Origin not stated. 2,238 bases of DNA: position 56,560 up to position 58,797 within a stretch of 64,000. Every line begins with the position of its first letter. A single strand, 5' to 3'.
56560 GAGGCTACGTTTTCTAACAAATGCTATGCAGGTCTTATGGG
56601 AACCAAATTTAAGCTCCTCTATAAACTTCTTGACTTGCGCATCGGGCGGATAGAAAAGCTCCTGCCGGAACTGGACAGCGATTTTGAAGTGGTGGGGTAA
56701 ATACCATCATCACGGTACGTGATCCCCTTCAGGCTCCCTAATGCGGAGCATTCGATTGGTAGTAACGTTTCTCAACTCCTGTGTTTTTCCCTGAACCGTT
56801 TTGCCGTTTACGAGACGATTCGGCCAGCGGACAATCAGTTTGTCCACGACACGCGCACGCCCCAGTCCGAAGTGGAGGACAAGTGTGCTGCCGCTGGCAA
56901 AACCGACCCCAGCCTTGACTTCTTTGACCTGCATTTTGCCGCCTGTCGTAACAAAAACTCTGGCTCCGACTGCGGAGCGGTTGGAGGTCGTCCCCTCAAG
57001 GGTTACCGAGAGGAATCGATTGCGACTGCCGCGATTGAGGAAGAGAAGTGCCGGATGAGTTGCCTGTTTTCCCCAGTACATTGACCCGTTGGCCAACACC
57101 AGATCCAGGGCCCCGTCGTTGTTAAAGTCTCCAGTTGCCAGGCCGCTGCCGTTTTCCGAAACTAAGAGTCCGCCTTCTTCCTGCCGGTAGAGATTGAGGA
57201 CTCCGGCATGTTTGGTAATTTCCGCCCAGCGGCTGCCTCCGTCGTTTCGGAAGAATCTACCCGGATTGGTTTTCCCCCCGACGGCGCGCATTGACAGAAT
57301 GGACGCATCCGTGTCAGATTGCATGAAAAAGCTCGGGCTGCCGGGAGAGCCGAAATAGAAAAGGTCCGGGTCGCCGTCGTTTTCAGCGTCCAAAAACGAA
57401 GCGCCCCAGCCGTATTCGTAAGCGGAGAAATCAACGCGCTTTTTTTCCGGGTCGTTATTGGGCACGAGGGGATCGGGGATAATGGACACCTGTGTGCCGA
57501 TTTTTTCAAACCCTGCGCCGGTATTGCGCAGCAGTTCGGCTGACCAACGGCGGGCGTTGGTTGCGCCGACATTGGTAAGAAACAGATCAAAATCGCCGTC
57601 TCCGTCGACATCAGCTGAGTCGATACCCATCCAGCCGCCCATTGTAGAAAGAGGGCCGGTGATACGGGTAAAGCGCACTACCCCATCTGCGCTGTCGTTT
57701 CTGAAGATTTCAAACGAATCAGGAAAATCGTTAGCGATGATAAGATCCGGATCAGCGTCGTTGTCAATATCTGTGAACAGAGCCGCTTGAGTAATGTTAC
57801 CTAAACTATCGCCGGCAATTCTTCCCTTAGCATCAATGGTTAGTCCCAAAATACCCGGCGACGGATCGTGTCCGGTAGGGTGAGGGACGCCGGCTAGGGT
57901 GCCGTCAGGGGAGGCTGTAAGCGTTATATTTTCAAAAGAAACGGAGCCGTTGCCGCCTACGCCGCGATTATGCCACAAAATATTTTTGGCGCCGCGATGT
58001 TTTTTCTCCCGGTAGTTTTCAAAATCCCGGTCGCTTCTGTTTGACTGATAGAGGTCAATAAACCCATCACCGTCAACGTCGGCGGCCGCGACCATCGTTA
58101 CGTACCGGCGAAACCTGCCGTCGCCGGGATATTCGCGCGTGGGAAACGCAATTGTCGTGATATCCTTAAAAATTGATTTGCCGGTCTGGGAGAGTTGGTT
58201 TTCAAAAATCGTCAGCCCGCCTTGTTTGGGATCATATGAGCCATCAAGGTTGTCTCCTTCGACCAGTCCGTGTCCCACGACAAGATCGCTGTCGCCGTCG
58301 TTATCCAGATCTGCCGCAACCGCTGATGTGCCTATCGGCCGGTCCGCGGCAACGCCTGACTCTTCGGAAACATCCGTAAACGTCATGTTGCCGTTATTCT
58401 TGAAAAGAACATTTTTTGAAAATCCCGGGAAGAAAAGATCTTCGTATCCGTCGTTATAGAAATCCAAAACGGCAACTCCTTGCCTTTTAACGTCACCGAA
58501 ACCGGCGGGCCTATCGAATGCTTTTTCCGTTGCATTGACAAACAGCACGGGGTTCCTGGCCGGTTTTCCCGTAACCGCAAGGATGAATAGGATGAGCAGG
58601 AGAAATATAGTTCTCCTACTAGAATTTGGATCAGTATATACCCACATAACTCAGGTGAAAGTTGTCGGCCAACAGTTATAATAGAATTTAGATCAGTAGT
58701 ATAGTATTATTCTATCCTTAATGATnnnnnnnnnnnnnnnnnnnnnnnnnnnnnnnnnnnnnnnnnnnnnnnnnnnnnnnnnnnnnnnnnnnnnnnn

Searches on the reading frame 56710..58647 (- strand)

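Call 15: search_protein_families(library=pfam, proteins=[window:56710-58647:-], max_evalue=0.01)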
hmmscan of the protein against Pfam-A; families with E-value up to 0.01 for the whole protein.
window:56710-58647:- (645 aa): 3 families
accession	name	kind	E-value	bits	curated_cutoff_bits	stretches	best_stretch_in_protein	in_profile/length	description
PF13517.12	FG-GAP_3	-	7.8e-31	106.9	26.9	4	62-124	1-61/61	FG-GAP-like repeat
PF07593.17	UnbV_ASPIC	-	1.3e-16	60.7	23.4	1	559-634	1-67/68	ASPIC and UnbV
PF01839.29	FG-GAP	-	8.3e-13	48.3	22.1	2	499-520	1-22/37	FG-GAP repeat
